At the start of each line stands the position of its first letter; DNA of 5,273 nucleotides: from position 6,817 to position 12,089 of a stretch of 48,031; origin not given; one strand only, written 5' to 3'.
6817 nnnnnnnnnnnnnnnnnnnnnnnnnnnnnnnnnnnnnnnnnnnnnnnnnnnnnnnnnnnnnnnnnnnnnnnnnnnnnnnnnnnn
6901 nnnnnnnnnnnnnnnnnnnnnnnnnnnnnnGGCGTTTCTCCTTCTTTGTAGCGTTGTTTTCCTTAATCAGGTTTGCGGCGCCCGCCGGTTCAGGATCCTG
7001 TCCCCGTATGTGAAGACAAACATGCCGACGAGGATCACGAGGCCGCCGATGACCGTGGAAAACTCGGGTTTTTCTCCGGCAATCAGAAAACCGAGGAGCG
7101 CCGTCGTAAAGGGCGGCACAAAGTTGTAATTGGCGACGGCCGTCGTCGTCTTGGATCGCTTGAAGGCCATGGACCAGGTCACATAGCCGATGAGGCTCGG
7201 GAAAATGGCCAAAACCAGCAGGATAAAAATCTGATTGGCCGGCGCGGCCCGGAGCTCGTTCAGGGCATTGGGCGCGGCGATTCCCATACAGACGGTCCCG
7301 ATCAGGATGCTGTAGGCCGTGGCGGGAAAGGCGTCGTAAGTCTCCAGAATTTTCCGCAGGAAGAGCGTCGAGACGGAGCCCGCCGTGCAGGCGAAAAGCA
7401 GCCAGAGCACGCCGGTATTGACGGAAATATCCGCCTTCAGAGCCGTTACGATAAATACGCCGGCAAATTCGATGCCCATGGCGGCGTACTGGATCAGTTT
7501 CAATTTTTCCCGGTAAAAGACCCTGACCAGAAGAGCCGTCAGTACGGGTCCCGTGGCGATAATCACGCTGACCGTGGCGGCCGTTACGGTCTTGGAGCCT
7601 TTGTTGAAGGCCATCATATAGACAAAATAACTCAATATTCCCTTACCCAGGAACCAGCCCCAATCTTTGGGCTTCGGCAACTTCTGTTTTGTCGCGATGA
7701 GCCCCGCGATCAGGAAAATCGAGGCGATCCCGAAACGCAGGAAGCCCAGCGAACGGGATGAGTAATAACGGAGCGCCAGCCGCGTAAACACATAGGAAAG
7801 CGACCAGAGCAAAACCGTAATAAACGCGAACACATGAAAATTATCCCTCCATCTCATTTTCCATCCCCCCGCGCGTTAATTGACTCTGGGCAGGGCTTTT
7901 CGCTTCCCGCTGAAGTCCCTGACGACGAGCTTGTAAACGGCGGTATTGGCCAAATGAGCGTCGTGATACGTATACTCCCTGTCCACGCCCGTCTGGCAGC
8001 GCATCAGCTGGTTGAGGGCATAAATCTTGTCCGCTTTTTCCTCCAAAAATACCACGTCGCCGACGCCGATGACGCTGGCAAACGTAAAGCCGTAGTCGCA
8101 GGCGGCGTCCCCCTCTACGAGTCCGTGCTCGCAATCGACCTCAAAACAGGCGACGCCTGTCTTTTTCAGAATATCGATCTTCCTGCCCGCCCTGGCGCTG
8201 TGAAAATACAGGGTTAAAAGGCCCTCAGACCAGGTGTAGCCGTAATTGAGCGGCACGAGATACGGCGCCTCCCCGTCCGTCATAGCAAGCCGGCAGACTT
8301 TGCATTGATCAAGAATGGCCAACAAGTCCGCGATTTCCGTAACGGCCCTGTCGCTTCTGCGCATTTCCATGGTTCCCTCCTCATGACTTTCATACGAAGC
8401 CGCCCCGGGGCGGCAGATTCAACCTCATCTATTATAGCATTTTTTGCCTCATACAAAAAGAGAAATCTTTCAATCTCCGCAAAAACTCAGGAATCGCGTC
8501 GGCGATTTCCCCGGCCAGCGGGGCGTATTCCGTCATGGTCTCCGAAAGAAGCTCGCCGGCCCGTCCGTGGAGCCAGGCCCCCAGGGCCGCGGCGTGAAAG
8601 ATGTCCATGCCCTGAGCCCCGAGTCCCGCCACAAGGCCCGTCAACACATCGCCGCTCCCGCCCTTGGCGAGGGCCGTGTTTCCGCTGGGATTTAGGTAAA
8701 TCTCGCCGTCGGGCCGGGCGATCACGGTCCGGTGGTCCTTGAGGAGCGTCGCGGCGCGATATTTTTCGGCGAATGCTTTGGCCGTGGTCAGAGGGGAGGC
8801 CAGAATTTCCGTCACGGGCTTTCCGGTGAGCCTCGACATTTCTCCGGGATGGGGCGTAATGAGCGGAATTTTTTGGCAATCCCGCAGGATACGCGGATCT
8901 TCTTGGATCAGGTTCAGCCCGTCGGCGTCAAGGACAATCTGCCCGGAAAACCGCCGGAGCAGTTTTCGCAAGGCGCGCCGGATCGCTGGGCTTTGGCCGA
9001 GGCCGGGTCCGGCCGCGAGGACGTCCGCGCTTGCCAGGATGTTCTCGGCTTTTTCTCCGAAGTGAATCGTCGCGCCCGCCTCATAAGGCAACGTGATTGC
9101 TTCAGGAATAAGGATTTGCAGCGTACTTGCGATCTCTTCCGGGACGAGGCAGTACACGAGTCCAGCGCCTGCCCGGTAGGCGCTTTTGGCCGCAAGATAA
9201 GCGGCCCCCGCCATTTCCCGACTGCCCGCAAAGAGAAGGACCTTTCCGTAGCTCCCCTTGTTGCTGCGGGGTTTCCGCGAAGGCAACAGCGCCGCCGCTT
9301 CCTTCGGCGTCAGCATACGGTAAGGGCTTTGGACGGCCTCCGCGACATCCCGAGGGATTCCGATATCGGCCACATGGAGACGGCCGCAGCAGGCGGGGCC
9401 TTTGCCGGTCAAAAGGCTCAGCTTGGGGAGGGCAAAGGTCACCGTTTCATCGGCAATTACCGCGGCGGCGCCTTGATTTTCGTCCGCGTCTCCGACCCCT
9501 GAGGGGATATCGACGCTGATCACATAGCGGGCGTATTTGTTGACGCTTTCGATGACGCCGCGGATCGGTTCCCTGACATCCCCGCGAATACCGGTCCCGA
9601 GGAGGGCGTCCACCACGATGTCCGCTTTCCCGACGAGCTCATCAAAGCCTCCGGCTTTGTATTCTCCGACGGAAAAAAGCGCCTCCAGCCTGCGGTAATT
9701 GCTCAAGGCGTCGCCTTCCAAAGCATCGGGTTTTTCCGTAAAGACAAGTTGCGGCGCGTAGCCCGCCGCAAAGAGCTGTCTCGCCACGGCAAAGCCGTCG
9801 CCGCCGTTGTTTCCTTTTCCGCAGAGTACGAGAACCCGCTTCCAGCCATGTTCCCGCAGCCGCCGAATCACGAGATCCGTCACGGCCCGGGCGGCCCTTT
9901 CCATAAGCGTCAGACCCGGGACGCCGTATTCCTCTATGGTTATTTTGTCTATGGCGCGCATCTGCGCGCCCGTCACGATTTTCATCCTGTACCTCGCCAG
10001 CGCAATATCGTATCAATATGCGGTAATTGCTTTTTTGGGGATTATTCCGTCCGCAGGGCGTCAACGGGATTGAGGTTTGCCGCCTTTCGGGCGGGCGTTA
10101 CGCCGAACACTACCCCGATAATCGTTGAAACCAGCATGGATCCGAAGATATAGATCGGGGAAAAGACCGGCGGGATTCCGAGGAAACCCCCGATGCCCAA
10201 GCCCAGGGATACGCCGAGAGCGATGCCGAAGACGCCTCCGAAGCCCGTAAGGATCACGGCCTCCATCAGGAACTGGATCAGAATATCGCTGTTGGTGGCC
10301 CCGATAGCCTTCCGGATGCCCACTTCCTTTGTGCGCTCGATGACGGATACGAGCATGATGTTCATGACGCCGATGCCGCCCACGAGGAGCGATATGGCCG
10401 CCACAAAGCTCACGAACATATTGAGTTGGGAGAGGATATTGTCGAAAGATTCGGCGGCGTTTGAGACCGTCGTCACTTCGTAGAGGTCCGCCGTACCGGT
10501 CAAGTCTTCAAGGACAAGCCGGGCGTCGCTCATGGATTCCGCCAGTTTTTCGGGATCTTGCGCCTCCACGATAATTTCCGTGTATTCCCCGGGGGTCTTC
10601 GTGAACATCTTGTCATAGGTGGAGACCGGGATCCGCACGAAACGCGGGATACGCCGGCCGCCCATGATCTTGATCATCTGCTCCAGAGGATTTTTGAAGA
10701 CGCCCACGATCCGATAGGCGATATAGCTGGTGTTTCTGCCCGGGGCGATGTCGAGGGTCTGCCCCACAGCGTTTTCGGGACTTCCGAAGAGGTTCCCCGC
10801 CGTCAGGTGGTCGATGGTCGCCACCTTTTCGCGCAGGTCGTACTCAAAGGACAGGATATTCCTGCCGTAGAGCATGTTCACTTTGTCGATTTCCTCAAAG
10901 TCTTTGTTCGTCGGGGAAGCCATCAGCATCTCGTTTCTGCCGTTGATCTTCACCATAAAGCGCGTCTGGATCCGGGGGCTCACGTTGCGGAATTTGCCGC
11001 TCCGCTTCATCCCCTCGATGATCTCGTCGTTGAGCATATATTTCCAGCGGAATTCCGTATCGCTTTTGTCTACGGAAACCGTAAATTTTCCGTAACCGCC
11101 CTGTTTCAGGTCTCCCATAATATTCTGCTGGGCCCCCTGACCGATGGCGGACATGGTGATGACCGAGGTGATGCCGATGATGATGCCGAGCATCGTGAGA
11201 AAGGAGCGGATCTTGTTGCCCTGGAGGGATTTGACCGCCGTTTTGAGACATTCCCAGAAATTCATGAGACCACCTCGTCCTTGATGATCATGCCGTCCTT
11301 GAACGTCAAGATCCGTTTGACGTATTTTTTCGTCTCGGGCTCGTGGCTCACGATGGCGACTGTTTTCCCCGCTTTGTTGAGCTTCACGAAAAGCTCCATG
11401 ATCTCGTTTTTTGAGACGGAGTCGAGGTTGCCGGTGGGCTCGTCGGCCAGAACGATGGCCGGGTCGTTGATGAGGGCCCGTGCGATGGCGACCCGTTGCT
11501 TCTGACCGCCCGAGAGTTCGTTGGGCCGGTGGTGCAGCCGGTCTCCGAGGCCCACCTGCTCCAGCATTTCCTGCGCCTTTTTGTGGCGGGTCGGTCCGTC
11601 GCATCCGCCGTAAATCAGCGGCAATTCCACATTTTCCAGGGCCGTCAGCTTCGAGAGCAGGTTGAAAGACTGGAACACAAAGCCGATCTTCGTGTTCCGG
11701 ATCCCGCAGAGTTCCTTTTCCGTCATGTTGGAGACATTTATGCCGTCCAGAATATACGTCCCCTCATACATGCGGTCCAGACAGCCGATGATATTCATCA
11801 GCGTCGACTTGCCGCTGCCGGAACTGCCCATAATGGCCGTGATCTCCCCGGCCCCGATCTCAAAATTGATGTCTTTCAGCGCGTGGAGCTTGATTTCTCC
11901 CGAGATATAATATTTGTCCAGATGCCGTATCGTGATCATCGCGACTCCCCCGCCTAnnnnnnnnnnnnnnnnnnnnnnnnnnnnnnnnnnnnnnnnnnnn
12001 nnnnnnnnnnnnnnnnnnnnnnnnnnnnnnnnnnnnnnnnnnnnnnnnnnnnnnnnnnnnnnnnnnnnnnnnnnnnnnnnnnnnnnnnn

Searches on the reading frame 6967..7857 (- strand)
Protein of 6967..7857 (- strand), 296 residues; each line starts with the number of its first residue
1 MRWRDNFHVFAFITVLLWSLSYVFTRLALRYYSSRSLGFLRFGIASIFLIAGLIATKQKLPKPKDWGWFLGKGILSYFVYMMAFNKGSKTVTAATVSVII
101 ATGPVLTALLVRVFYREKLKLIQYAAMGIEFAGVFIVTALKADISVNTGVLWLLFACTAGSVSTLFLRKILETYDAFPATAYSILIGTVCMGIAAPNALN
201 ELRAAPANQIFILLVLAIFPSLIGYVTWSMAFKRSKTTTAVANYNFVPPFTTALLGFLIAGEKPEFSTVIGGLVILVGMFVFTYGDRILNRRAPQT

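Call 19: search_protein_families(library=pfam, proteins=[window:6967-7857:-], max_evalue=0.001)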
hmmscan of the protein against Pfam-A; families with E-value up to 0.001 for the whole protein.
window:6967-7857:- (296 aa): 1 family
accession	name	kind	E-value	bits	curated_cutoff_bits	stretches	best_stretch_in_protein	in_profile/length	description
PF00892.27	EamA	-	1e-42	146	28.2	2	9-138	5-134/135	EamA-like transporter family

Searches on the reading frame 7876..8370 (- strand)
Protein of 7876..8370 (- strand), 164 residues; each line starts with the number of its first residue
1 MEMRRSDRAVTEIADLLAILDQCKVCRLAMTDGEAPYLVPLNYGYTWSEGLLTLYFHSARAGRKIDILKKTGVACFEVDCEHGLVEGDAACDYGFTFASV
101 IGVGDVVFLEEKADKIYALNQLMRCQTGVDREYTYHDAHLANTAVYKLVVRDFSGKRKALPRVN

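Call 19: search_protein_families(library=pfam, proteins=[window:7876-8370:-], max_evalue=0.001)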
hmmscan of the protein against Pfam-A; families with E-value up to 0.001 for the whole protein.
window:7876-8370:- (164 aa): 1 family
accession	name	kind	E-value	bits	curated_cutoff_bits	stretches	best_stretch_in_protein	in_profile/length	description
PF12900.13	Pyridox_ox_2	-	2.8e-19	69.9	27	1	15-157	4-140/140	Pyridoxamine 5'-phosphate oxidase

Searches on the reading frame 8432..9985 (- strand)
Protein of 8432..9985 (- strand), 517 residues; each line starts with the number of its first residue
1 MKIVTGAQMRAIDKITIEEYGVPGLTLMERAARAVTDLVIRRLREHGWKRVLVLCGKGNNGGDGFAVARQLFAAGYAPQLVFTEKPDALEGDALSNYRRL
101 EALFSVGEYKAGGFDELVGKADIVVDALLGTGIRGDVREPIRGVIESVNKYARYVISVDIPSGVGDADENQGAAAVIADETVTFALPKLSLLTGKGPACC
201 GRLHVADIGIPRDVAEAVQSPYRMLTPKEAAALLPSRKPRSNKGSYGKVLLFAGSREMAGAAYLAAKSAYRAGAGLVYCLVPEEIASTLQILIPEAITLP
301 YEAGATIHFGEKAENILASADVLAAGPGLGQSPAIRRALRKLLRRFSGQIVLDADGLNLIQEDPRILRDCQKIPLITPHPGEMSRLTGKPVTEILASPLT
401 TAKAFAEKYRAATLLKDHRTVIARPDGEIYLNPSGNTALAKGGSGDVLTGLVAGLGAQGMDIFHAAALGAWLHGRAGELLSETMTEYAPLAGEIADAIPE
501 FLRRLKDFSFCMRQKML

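Call 19: search_protein_families(library=pfam, proteins=[window:8432-9985:-], max_evalue=0.001)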
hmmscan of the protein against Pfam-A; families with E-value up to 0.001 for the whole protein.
window:8432-9985:- (517 aa): 2 families
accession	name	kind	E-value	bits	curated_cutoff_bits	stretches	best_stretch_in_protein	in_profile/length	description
PF01256.23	Carb_kinase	-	9.8e-56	189.4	27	1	249-499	1-241/242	NAD(P)H-hydrate dehydratase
PF03853.21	YjeF_N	-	9.1e-43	146.6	24.9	1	26-189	3-168/169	YjeF-related protein N-terminus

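Call 70: list_cluster_members(proteins=[window:8432-9985:-, window:14472-16910:-, window:16949-17830:-, window:28341-29690:+, window:30807-31592:+, window:31600-33906:+, window:33903-35069:+, window:35062-35745:+, window:36543-37988:+, window:38506-39471:+])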
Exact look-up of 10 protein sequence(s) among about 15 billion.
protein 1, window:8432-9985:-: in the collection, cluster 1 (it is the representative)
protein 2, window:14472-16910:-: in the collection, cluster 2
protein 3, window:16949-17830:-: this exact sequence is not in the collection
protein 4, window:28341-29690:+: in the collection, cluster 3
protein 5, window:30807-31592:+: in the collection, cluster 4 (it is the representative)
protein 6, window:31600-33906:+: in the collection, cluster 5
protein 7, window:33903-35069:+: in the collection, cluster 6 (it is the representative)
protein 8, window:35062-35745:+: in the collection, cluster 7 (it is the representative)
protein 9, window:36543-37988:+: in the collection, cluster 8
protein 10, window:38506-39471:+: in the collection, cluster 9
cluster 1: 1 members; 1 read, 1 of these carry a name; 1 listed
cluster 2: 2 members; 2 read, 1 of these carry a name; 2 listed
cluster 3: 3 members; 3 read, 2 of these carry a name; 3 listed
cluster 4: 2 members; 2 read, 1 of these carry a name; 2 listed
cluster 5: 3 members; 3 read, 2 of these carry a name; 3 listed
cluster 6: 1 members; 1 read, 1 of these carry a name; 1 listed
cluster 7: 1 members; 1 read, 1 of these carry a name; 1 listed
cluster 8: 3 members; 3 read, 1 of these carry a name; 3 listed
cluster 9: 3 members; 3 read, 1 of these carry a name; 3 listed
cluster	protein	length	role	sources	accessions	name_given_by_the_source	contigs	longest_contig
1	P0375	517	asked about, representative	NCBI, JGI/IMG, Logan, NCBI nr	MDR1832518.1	MAG: NAD(P)H-hydrate dehydratase [Fusobacteriaceae bacterium] | NAD(P)H-hydrate epimerase | NAD(P)H-hydrate dehydratase [Fusobacteriaceae bacterium]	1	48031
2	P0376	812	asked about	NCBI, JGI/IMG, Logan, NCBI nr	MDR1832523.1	MAG: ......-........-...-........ exonuclease RecJ [Fusobacteriaceae bacterium] | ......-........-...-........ exonuclease | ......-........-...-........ exonuclease RecJ [Fusobacteriaceae bacterium]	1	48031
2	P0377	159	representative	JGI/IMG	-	-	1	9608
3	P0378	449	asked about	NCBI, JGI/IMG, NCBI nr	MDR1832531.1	MAG: SPFH domain-containing protein [Fusobacteriaceae bacterium] | membrane protease subunit (stomatin/prohibitin family) | SPFH domain-containing protein [Fusobacteriaceae bacterium]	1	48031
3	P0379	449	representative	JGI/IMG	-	-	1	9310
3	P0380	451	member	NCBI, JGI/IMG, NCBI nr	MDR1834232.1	MAG: SPFH domain-containing protein [Fusobacteriaceae bacterium] | membrane protease subunit (stomatin/prohibitin family) | SPFH domain-containing protein [Fusobacteriaceae bacterium]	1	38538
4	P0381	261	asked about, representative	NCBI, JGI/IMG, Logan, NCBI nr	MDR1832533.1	MAG: TPM domain-containing protein [Fusobacteriaceae bacterium] | uncharacterized protein | TPM domain-containing protein [Fusobacteriaceae bacterium]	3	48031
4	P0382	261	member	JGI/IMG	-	-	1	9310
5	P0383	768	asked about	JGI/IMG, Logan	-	penicillin-binding protein 1C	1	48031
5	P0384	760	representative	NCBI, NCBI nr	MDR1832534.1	MAG: penicillin-binding protein 1C [Fusobacteriaceae bacterium] | penicillin-binding protein 1C [Fusobacteriaceae bacterium]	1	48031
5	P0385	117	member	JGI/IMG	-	-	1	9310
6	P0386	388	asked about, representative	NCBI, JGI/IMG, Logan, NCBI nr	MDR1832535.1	MAG: ABC transporter permease [Fusobacteriaceae bacterium] | lipoprotein-releasing system permease protein | ABC transporter permease [Fusobacteriaceae bacterium]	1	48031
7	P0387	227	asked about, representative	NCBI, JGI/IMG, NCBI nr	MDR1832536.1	MAG: ABC transporter ATP-binding protein [Fusobacteriaceae bacterium] | lipoprotein-releasing system ATP-binding protein | ABC transporter ATP-binding protein [Fusobacteriaceae bacterium]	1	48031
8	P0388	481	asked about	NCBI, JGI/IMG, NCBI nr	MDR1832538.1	MAG: cardiolipin synthase [Fusobacteriaceae bacterium] | cardiolipin synthase | cardiolipin synthase [Fusobacteriaceae bacterium]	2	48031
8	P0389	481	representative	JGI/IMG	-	-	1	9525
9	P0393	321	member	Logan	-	-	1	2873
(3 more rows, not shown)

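Call 71: find_encoding_contigs(protein=P0393, flank=5000, max_places=6)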
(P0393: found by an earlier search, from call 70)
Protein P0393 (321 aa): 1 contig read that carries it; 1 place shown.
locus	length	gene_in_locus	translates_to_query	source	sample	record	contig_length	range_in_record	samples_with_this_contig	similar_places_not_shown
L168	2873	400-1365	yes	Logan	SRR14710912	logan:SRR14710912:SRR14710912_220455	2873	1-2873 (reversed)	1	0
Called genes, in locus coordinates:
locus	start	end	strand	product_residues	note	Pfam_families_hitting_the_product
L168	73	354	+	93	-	PF08139:LPAM_1 (weak)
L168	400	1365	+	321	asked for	PF00753:Lactamase_B, PF21221:B_lactamase-like_C (weak)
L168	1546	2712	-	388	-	PF08495:FIST, PF10442:FIST_C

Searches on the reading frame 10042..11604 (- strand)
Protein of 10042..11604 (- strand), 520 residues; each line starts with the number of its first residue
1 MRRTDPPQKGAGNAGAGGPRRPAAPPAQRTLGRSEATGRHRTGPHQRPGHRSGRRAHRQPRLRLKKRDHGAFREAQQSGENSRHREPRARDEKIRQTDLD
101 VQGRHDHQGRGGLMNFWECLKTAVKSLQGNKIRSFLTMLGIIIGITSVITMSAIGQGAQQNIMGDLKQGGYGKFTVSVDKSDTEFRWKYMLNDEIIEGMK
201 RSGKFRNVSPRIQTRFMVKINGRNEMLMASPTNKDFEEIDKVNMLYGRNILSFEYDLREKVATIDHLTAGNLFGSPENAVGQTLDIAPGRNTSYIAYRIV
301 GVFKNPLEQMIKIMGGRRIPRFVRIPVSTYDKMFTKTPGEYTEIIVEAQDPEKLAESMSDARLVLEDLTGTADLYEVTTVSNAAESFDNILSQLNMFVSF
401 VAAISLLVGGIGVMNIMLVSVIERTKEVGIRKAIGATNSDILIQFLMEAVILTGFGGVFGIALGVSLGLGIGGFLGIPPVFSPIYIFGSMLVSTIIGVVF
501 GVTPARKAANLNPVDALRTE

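Call 20: search_protein_families(library=pfam, proteins=[window:10042-11604:-], max_evalue=0.001)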
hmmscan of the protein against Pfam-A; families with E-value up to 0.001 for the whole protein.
window:10042-11604:- (520 aa): 2 families
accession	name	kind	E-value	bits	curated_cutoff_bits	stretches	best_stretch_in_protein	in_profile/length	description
PF12704.14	MacB_PCD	-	1.8e-27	97.4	27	1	134-358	1-201/207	MacB-like periplasmic core domain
PF02687.27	FtsX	-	1.7e-19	70.5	25.5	1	400-513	2-120/120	FtsX-like permease C-terminal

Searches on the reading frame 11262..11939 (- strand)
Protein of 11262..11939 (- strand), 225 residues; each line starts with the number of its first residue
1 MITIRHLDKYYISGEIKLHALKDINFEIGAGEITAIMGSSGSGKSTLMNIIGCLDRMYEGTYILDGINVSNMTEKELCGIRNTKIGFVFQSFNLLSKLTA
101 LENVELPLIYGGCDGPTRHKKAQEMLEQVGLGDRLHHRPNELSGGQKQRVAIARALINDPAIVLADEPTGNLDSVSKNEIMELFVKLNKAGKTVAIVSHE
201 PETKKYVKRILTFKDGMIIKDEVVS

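Call 20: search_protein_families(library=pfam, proteins=[window:11262-11939:-], max_evalue=0.001)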
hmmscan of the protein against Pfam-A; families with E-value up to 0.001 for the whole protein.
window:11262-11939:- (225 aa): 6 families
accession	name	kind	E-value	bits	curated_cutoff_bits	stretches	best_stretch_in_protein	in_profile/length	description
PF00005.33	ABC_tran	-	9.1e-35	120.7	25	1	21-169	1-136/137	ABC transporter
PF02463.25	SMC_N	-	2.4e-05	24.3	40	0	120-210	121-208/220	RecF/RecN/SMC N terminal domain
PF13304.12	AAA_21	-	0.00017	22.2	27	0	33-57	1-25/304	AAA domain, putative AbiEii toxin, Type IV TA system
PF13555.12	AAA_29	-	0.00021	21.4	27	1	26-48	17-39/61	P-loop containing region of AAA domain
PF03193.22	RsgA_GTPase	-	0.00033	21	30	0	21-51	97-126/174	RsgA GTPase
PF13476.12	AAA_23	-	0.0008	20.5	27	0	21-51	12-39/201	AAA domain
